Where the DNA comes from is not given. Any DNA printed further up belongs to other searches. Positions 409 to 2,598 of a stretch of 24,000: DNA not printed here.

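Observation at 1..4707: Ribosome-rescue supercluster: NFACT-Pelota divergent from (membrane protein)-ABCE1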

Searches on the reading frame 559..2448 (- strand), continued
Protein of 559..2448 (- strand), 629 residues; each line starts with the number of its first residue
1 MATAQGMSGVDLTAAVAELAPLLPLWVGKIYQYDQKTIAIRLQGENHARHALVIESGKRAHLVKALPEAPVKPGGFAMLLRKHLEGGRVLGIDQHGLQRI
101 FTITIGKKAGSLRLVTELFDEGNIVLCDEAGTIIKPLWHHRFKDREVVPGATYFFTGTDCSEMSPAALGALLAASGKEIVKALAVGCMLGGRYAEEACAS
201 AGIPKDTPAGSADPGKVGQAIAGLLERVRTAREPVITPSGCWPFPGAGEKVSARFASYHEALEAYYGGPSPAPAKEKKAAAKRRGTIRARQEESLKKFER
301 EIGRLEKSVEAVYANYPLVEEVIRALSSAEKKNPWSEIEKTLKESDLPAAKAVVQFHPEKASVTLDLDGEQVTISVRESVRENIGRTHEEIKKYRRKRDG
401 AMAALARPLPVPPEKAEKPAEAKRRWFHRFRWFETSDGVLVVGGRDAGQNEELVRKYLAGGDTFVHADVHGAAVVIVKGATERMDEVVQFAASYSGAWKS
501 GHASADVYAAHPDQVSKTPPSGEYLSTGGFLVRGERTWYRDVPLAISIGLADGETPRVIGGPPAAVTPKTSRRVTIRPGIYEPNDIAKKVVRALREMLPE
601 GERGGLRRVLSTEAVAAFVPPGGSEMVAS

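Call 35: find_encoding_contigs(protein=P0311, flank=8000, max_places=1)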
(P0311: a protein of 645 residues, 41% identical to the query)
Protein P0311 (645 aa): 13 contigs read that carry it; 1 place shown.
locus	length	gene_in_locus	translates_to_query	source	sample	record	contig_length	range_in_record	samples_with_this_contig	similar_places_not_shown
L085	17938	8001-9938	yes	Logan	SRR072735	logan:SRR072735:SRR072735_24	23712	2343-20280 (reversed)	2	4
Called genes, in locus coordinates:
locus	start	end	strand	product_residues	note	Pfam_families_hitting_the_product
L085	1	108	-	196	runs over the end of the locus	PF05683:Fumerase_C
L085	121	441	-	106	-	PF19094:EMC6_arch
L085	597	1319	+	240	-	PF01702:TGT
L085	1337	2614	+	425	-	PF01979:Amidohydro_1, PF07969:Amidohydro_3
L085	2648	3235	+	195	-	PF19810:HFX_2341_N, PF01978:TrmB (weak), PF01022:HTH_5, PF08279:HTH_11 (weak), PF13412:HTH_24 (weak), PF13518:HTH_28 (weak)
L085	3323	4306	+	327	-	PF04041:Glyco_hydro_130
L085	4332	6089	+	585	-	PF04041:Glyco_hydro_130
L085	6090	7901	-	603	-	PF09843:DUF2070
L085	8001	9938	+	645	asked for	PF05833:NFACT_N, PF06831:H2TH (weak), PF05670:NFACT-R_1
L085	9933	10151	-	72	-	PF09845:OapC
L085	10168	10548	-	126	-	PF09846:OapB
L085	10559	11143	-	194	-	PF00025:Arf (faint), PF00735:Septin (weak), PF02421:FeoB_N (faint), PF03193:RsgA_GTPase (faint), PF01926:MMR_HSR1, PF16897:MMR_HSR1_Xtn (faint), PF00009:GTP_EFTU (weak)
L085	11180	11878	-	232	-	PF00753:Lactamase_B, PF13483:Lactamase_B_3, PF12706:Lactamase_B_2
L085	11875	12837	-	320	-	-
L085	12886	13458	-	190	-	PF01997:Translin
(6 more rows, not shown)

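Call 36: find_encoding_contigs(protein=P0324, flank=8000, max_places=1)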
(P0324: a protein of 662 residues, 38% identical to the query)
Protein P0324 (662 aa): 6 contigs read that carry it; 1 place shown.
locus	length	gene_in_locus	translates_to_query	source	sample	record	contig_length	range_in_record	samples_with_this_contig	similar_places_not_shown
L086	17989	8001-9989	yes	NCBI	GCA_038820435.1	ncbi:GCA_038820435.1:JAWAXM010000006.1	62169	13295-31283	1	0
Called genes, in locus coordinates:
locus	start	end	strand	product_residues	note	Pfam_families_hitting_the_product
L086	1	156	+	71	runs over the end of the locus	PF00125:Histone (weak), PF00808:CBFD_NFYB_HMF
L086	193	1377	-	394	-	PF07690:MFS_1, PF12832:MFS_1_like (weak)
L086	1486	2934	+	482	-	PF01545:Cation_efflux, PF16916:ZT_dimer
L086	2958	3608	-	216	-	PF00730:HhH-GPD, PF14520:HHH_5 (faint), PF00633:HHH, PF10576:EndIII_4Fe-2S (weak)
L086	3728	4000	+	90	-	PF04434:SWIM (weak)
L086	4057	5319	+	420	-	PF03463:eRF1_1, PF18854:baeRF_family10, PF03464:eRF1_2, PF18859:acVLRF1, PF03465:eRF1_3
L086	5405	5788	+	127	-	PF01984:dsDNA_bind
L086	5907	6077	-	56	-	-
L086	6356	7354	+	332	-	PF14520:HHH_5, PF00154:RecA_N, PF08423:Rad51, PF13481:AAA_25 (weak), PF06745:ATPase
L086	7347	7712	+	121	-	-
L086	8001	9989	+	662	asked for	PF05833:NFACT_N, PF06831:H2TH (weak), PF05670:NFACT-R_1, PF18297:NFACT-R_2 (faint)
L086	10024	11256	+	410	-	PF09861:Lar_N, PF21113:LarA_C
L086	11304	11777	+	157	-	PF13302:Acetyltransf_3 (weak), PF13527:Acetyltransf_9, PF00583:Acetyltransf_1, PF13673:Acetyltransf_10, PF13420:Acetyltransf_4 (weak), PF13508:Acetyltransf_7, PF08445:FR47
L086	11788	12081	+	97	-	PF02686:GatC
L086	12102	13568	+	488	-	PF01425:Amidase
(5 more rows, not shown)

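Call 37: list_cluster_members(proteins=[P0142, P0153, P0161, P0148, P0141, P0126, P0151, P0187, P0149, P0163])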
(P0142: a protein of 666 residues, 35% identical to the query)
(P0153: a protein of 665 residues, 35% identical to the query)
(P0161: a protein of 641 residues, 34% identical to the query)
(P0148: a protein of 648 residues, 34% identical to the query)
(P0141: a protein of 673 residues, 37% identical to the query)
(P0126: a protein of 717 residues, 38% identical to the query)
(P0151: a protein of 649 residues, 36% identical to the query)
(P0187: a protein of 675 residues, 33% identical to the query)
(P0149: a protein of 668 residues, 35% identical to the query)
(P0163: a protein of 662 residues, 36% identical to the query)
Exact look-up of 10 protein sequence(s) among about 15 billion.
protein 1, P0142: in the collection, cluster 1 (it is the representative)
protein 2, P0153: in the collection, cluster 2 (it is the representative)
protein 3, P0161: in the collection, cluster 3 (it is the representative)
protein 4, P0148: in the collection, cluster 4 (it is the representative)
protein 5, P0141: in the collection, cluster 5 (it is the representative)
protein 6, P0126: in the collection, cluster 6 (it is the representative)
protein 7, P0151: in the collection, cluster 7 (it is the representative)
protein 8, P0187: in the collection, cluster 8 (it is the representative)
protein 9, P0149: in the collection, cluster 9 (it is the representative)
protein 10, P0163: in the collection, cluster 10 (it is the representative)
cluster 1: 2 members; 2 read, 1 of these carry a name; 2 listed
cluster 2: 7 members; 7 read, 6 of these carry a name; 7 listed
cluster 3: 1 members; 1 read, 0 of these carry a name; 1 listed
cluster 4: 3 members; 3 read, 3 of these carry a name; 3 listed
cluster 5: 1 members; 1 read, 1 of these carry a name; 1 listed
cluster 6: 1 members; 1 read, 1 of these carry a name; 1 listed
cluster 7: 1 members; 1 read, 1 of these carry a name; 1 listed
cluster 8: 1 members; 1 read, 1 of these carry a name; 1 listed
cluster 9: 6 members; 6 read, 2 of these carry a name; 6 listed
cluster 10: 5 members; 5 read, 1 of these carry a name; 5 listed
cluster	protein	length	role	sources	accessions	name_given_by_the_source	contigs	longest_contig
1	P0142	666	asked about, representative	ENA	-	-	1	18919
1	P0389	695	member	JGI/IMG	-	predicted ribosome quality control (RQC) complex YloA/Tae2 family protein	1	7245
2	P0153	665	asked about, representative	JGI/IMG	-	predicted ribosome quality control (RQC) complex YloA/Tae2 family protein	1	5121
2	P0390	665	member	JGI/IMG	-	predicted ribosome quality control (RQC) complex YloA/Tae2 family protein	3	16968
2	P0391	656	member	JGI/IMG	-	predicted ribosome quality control (RQC) complex YloA/Tae2 family protein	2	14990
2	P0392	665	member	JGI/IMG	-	predicted ribosome quality control (RQC) complex YloA/Tae2 family protein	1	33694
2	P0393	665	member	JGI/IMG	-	predicted ribosome quality control (RQC) complex YloA/Tae2 family protein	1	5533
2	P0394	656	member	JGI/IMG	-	predicted ribosome quality control (RQC) complex YloA/Tae2 family protein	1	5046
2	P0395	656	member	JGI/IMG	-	-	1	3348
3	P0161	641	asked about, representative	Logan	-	-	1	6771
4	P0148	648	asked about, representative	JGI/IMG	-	predicted ribosome quality control (RQC) complex YloA/Tae2 family protein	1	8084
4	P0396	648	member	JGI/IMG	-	predicted ribosome quality control (RQC) complex YloA/Tae2 family protein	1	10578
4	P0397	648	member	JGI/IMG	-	predicted ribosome quality control (RQC) complex YloA/Tae2 family protein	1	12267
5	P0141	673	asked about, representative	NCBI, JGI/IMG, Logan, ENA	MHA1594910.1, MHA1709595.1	MAG: ribosome rescue protein RqcH [Candidatus Baldrarchaeia archaeon]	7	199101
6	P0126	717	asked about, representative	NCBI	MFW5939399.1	MAG: ribosome rescue protein RqcH [Halolamina sp.]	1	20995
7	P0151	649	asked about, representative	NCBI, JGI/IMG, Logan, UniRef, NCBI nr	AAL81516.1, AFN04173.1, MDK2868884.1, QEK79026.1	hypothetical protein PFDSM3638_06970 [Pyrococcus furiosus DSM 3638] | Archaeal Rqc2 homolog aRqcH n=3 Tax=Pyrococcus furiosus TaxID=2261 RepID=Q8U137_PYRFU | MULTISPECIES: ribosome rescue protein RqcH [Pyrococcus]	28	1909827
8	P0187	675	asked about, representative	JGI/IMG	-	predicted ribosome quality control (RQC) complex YloA/Tae2 family protein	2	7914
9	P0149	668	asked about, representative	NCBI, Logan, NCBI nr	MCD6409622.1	MAG: NFACT family protein [Candidatus Verstraetearchaeota archaeon] | NFACT family protein [Candidatus Verstraetearchaeota archaeon]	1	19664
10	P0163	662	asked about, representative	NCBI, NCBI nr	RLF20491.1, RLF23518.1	MAG: hypothetical protein DRN15_06140 [Thermoprotei archaeon] | MAG: hypothetical protein DRM97_07660 [Thermoprotei archaeon]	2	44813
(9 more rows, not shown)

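Call 73: find_encoding_contigs(protein=P0373, flank=6000, max_places=1)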
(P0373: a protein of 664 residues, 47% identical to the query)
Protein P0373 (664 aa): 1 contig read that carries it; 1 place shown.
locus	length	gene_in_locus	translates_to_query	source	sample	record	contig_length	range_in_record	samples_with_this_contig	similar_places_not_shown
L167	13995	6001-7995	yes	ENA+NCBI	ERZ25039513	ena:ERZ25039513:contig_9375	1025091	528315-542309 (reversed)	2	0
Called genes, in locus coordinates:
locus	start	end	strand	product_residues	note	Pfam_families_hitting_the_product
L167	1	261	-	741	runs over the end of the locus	PF13426:PAS_9 (weak), PF00989:PAS, PF08448:PAS_4, PF13426:PAS_9, PF00989:PAS (weak), PF13188:PAS_8 (weak), PF13426:PAS_9, PF02518:HATPase_c, +4 more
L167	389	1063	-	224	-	PF02596:DUF169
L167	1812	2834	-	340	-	PF00752:XPG_N, PF00867:XPG_I, PF01367:5_3_exonuc (faint)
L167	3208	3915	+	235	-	-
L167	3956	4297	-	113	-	PF04032:Rpr2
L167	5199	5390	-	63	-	-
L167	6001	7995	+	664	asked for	PF05833:NFACT_N, PF05670:NFACT-R_1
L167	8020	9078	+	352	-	PF26356:Pelota_N, PF03464:eRF1_2, PF03465:eRF1_3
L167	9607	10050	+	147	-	-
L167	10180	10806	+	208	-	-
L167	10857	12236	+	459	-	-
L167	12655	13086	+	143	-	-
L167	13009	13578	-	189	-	PF23922:DUF7261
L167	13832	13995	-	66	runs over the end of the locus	-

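Call 74: find_encoding_contigs(protein=P0349, flank=6000, max_places=1)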
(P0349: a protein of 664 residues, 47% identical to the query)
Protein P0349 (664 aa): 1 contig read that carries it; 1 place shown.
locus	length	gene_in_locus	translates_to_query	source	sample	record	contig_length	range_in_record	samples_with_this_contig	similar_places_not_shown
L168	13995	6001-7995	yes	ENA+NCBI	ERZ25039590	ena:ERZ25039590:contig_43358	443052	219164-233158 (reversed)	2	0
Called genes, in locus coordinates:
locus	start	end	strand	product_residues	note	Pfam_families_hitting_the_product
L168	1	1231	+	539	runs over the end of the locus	PF00482:T2SSF (faint)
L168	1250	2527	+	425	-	-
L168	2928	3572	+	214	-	-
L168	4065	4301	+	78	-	-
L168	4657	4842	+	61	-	-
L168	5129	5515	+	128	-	PF00072:Response_reg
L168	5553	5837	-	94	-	-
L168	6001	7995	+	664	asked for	PF05833:NFACT_N, PF05670:NFACT-R_1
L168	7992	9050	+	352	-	PF26356:Pelota_N, PF03464:eRF1_2, PF03465:eRF1_3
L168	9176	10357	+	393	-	-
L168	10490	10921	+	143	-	-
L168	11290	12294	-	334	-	PF02649:GCHY-1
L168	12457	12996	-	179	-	-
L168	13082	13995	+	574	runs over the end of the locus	PF00437:T2SSE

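Call 75: find_encoding_contigs(protein=P0283, flank=6000, max_places=1)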
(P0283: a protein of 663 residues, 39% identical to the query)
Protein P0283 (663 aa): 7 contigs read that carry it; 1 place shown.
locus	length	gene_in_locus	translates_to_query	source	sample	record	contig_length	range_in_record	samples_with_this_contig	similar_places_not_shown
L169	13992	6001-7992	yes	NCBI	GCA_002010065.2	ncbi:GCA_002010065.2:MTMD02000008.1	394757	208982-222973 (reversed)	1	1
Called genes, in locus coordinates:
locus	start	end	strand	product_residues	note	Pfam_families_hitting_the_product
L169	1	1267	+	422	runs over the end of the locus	PF04414:tRNA_deacylase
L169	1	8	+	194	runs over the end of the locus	PF00702:Hydrolase, PF12710:HAD (weak), PF13419:HAD_2, PF13242:Hydrolase_like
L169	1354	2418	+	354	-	PF00091:Tubulin, PF12327:FtsZ_C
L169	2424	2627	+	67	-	-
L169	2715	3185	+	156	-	PF03439:Spt5-NGN, PF00467:KOW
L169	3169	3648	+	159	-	PF03946:Ribosomal_L11_N, PF00298:Ribosomal_L11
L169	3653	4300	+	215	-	PF00687:Ribosomal_L1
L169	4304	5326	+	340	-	PF00466:Ribosomal_L10, PF17777:RL10P_insert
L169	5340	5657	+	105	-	-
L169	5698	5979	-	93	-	PF19094:EMC6_arch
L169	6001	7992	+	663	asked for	PF05833:NFACT_N, PF05670:NFACT-R_1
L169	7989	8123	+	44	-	-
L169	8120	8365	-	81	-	PF05239:PRC (weak)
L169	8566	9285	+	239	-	PF08279:HTH_11 (weak), PF02830:V4R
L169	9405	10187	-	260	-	PF09754:PAC2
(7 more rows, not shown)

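Call 76: find_encoding_contigs(protein=P0300, flank=6000, max_places=1)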
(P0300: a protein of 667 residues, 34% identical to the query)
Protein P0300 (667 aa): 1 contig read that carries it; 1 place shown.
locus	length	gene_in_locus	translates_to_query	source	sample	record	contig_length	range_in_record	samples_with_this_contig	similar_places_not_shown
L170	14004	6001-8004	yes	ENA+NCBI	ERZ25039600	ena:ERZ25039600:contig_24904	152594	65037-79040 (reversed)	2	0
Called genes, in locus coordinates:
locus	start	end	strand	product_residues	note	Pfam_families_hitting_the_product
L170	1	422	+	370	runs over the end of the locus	PF00266:Aminotran_5, PF01212:Beta_elim_lyase, PF01041:DegT_DnrJ_EryC1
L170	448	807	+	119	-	PF01592:NifU_N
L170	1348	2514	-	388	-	PF02310:B12-binding, PF04055:Radical_SAM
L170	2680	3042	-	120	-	PF13240:Zn_Ribbon_1 (weak)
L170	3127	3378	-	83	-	-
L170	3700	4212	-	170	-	PF18911:PKD_4, PF00801:PKD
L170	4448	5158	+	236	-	PF04140:ICMT (weak), PF04191:PEMT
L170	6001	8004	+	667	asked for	PF05833:NFACT_N, PF05670:NFACT-R_1, PF18297:NFACT-R_2 (weak)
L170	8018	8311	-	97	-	PF10967:DUF2769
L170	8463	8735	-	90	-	-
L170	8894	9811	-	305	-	PF02074:Peptidase_M32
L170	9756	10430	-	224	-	PF02074:Peptidase_M32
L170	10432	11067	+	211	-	PF00293:NUDIX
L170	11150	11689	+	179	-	PF14229:DUF4332 (weak)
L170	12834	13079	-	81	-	PF01037:AsnC_trans_reg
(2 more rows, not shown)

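Call 92: search_solved_structures(query=window:559-2448:-, max_evalue=0.00001, show_alignments=2)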
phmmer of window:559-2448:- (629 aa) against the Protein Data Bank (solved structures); distinct sequences matched with E-value up to 0.00001: 7.
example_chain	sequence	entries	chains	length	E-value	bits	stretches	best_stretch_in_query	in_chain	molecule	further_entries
9gy4_Z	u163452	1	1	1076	2.4e-46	161.3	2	423-539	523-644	Ribosome quality control complex subunit NEMF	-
3j92_u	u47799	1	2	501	1.5e-19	72.8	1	7-136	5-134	NEMF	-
8aaf_a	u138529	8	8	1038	9.5e-13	50.3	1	45-133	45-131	Ribosome quality control complex subunit 2 | RQC2 isoform 1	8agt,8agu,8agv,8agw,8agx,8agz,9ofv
7aqc_R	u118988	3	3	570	1.4e-12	49.8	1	33-501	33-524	Rqc2 homolog RqcH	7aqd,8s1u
7as8_0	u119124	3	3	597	1.7e-12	49.5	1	33-501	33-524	Rqc2 homolog RqcH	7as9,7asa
7ope_0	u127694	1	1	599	1.4e-11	46.5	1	32-501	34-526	Rqc2 homolog RqcH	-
6pon_A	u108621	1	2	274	1.2e-06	30.2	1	27-156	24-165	Adherence and virulence protein A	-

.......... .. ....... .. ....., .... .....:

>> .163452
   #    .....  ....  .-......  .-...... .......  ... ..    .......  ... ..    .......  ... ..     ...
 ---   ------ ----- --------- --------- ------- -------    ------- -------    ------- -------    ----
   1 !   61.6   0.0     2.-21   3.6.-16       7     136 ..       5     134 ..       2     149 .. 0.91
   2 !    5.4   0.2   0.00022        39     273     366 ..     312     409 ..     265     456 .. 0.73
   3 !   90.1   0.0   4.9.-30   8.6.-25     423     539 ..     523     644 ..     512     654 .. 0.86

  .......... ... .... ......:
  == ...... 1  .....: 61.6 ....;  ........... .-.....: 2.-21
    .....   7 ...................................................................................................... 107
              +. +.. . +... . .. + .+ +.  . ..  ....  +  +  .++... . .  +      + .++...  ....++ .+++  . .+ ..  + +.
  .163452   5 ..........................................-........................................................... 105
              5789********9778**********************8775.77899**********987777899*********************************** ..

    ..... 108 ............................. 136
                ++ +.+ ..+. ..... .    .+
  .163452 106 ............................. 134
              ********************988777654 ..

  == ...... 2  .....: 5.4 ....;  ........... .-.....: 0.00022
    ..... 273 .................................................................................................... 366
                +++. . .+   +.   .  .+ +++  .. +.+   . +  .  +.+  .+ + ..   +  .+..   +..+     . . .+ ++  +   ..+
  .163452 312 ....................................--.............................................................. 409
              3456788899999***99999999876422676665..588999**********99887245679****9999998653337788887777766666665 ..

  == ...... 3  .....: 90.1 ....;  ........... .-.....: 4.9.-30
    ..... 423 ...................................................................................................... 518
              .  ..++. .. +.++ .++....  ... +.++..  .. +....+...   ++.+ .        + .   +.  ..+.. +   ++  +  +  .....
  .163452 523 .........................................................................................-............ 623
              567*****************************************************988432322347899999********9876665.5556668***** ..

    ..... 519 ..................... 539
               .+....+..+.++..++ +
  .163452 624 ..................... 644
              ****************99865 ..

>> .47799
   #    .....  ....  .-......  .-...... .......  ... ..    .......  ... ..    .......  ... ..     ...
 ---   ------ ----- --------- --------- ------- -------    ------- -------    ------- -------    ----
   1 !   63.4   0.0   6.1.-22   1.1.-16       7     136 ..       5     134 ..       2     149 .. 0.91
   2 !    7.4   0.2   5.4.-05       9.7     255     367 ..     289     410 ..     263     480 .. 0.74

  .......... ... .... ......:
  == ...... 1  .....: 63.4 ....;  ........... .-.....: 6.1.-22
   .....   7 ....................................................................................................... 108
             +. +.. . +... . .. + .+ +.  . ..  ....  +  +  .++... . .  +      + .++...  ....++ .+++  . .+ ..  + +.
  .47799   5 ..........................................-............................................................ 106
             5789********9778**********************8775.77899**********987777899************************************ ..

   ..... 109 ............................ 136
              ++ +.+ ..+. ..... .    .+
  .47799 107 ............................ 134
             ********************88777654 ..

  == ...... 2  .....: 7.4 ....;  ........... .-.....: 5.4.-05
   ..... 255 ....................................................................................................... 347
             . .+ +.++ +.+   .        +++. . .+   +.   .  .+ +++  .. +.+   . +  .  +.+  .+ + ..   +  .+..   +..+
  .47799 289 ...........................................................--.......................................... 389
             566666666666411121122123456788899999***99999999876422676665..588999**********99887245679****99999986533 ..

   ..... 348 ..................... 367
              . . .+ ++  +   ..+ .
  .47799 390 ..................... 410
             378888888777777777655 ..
